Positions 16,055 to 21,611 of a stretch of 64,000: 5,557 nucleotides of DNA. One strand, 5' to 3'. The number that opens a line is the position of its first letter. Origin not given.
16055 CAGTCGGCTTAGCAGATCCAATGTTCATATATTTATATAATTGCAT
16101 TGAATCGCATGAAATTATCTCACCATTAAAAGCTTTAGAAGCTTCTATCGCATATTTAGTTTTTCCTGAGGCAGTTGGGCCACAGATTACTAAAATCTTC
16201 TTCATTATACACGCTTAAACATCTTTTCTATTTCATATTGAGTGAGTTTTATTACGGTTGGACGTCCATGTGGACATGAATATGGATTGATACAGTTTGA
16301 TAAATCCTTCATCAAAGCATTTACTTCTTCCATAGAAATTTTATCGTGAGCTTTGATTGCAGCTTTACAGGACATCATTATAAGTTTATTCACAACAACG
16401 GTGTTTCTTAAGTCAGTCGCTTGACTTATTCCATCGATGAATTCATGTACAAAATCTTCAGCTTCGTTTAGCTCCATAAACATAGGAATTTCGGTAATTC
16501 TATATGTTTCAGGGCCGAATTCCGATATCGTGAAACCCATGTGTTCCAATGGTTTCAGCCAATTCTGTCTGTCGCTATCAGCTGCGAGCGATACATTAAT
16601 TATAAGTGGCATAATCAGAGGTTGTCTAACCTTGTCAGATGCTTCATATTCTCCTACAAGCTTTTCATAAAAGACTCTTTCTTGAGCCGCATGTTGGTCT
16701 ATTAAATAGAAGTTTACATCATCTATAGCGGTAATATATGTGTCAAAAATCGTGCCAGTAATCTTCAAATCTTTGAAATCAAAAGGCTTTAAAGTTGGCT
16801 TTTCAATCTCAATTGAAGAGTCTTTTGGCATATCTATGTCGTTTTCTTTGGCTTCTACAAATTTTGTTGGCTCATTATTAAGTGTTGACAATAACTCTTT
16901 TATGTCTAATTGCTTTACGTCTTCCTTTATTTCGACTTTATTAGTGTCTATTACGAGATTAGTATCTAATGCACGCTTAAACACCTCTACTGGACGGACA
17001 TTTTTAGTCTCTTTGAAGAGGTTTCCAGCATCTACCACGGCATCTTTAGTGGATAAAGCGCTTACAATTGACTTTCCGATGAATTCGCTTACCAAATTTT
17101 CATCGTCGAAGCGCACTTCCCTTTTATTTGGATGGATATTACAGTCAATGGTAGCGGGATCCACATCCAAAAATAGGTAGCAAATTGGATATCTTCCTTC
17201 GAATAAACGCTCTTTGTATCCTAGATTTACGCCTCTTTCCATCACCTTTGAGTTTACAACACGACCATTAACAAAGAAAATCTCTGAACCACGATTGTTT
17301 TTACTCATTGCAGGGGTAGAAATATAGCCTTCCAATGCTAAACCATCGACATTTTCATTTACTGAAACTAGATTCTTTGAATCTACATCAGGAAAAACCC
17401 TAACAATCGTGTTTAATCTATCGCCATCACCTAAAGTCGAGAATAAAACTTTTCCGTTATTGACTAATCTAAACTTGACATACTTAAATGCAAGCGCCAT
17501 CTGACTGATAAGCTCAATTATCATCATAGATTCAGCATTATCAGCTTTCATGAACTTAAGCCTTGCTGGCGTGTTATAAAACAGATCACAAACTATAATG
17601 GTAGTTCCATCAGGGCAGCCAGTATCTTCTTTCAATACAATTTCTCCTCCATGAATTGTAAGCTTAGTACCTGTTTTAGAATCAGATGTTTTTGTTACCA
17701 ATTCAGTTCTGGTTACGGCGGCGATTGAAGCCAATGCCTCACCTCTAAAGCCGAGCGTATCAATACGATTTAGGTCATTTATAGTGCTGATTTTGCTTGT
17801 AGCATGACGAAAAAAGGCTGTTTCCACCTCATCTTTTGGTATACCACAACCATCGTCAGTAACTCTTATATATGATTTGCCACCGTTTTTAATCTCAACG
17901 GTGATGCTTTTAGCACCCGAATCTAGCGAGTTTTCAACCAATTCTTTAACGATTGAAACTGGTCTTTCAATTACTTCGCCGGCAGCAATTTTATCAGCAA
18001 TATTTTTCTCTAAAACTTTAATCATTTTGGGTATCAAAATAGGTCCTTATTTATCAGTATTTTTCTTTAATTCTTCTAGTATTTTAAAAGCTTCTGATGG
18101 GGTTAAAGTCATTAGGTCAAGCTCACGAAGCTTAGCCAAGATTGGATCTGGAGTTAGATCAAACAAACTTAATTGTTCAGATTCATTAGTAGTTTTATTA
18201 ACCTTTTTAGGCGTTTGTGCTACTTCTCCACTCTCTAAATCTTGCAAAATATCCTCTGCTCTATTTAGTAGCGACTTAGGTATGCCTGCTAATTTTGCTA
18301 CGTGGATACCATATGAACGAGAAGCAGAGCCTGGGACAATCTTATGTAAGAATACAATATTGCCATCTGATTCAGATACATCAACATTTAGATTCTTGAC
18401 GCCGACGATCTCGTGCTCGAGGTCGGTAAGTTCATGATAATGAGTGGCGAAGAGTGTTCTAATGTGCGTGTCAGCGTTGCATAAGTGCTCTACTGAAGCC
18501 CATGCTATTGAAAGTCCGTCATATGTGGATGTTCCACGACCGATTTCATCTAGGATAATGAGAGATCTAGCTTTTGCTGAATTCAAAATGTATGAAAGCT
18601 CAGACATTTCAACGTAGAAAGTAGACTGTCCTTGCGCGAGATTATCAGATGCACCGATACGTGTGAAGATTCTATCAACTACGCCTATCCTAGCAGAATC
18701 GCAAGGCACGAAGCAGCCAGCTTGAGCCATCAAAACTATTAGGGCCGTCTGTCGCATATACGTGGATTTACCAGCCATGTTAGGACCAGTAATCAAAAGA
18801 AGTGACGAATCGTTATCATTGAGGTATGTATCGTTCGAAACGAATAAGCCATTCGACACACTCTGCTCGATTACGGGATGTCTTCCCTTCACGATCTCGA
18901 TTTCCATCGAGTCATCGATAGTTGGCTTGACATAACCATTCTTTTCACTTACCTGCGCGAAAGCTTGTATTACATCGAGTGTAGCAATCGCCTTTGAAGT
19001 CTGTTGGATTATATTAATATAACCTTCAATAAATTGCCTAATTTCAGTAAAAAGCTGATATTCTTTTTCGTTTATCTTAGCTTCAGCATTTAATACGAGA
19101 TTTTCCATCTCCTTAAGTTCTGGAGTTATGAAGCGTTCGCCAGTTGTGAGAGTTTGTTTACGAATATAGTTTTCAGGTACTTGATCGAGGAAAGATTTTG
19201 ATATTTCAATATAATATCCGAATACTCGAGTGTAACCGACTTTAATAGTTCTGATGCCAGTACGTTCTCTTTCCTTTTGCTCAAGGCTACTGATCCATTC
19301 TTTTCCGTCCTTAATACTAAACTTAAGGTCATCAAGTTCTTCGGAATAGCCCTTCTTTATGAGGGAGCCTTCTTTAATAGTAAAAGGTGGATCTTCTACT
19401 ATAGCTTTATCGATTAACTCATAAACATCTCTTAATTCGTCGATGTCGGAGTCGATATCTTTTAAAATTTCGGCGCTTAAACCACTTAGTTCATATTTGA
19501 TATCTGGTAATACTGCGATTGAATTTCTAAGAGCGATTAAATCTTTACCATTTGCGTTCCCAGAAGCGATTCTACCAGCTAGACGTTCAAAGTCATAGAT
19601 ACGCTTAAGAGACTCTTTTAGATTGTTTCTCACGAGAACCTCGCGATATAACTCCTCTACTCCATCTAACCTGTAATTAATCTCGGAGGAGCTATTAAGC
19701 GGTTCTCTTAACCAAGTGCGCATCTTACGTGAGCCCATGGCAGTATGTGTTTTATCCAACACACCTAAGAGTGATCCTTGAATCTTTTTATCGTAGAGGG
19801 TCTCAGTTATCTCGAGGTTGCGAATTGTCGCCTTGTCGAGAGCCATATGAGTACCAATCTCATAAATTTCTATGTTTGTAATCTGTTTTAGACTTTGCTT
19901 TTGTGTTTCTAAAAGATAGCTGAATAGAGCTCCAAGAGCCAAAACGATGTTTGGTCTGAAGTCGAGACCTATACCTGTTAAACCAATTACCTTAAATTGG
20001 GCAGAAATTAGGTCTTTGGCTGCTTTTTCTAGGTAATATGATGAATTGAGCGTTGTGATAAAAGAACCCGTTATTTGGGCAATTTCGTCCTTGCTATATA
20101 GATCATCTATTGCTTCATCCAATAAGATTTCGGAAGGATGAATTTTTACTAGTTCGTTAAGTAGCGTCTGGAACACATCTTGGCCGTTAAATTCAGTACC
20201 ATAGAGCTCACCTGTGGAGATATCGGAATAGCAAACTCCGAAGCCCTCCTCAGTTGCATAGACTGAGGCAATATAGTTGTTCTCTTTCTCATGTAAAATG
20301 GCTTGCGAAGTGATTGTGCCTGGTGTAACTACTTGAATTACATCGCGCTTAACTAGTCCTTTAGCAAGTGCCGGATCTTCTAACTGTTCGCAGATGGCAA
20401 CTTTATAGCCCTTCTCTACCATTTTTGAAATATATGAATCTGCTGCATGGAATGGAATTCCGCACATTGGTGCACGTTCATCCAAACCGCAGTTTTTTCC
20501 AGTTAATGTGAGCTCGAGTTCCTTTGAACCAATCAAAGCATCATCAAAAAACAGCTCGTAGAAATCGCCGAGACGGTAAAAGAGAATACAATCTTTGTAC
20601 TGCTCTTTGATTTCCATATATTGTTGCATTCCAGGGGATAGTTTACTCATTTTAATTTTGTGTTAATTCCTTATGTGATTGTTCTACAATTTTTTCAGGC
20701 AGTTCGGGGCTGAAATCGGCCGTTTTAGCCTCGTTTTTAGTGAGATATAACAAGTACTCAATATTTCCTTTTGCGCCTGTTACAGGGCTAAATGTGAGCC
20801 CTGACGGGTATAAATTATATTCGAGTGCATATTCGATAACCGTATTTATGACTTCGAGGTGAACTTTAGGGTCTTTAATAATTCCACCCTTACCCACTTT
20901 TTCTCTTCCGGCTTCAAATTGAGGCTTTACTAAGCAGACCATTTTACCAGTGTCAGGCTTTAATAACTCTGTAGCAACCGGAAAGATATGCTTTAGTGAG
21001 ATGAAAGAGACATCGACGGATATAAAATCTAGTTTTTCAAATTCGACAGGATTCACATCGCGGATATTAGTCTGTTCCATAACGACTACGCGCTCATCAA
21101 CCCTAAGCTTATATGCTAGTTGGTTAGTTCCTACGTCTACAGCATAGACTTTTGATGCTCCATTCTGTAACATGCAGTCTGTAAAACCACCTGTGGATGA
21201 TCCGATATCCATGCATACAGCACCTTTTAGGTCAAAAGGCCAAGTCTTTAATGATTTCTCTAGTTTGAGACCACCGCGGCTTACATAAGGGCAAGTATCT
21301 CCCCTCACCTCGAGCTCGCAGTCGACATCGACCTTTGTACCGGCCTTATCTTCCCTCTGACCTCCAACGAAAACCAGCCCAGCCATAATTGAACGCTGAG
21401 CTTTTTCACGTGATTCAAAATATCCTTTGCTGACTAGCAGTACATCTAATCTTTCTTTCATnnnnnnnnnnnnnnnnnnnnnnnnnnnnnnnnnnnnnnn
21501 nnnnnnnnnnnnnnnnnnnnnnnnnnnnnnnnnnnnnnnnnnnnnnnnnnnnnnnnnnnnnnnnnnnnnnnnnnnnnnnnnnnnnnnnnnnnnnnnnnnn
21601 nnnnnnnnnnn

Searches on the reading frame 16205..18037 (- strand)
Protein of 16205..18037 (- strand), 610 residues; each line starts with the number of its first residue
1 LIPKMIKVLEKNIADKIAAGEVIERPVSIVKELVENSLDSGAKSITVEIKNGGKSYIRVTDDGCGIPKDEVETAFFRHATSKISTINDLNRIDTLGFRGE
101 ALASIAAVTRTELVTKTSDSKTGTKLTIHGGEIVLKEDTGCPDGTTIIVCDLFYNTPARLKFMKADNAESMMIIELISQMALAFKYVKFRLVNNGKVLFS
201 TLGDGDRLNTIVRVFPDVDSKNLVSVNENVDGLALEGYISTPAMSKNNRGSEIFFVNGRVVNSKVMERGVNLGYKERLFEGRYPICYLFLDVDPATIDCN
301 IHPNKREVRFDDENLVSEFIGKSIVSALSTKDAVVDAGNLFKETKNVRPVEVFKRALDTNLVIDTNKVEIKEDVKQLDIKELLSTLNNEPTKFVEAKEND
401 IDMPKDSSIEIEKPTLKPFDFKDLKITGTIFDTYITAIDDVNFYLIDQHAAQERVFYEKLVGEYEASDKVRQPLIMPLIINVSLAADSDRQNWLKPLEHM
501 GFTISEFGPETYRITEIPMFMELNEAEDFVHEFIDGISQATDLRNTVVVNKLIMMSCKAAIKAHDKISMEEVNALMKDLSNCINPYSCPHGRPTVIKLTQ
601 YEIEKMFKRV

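Call 13: search_protein_families(library=pfam, proteins=[window:16205-18037:-], max_evalue=0.0001)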
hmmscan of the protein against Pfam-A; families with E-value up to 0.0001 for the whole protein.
window:16205-18037:- (610 aa): 4 families
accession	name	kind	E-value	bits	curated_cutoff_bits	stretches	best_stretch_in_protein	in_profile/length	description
PF01119.25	DNA_mis_repair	-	5.7e-33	113.5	26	1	214-328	4-118/119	DNA mismatch repair protein, C-terminal domain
PF08676.16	MutL_C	-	1.4e-27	96.6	25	1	428-566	2-141/142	MutL C terminal dimerisation domain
PF13589.12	HATPase_c_3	-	5.7e-12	46.3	25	1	28-128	5-105/137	Histidine kinase-, DNA gyrase B-, and HSP90-like ATPase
PF02518.31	HATPase_c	-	6.8e-10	39.8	26.4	1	24-135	4-93/111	Histidine kinase-, DNA gyrase B-, and HSP90-like ATPase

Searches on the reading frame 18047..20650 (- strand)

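Call 13: search_protein_families(library=pfam, proteins=[window:18047-20650:-], max_evalue=0.0001)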
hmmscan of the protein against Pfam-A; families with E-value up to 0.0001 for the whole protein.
window:18047-20650:- (867 aa): 5 families
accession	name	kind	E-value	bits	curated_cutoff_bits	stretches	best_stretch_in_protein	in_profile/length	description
PF00488.27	MutS_V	-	2.7e-84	282.3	30.2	1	619-806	2-188/188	MutS domain V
PF05192.23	MutS_III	-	8.7e-53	180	34.1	1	274-565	1-194/194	MutS domain III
PF01624.25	MutS_I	-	4.9e-45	152.8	20.6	1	6-116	2-112/113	MutS domain I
PF05190.23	MutS_IV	-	4.5e-30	104.2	22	1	434-524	1-91/92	MutS family domain IV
PF05188.22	MutS_II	-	8.4e-22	78.4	25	1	125-257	1-132/133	MutS domain II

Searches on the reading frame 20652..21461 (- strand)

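Call 13: search_protein_families(library=pfam, proteins=[window:20652-21461:-], max_evalue=0.0001)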
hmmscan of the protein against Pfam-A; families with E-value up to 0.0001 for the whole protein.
window:20652-21461:- (269 aa): 2 families
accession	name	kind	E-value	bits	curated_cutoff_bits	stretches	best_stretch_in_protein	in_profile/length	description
PF01728.25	FtsJ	-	1.5e-42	146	24.1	1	59-241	1-180/181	FtsJ-like methyltransferase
PF01479.30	S4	-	2e-10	40.7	22.8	1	3-46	1-44/48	S4 domain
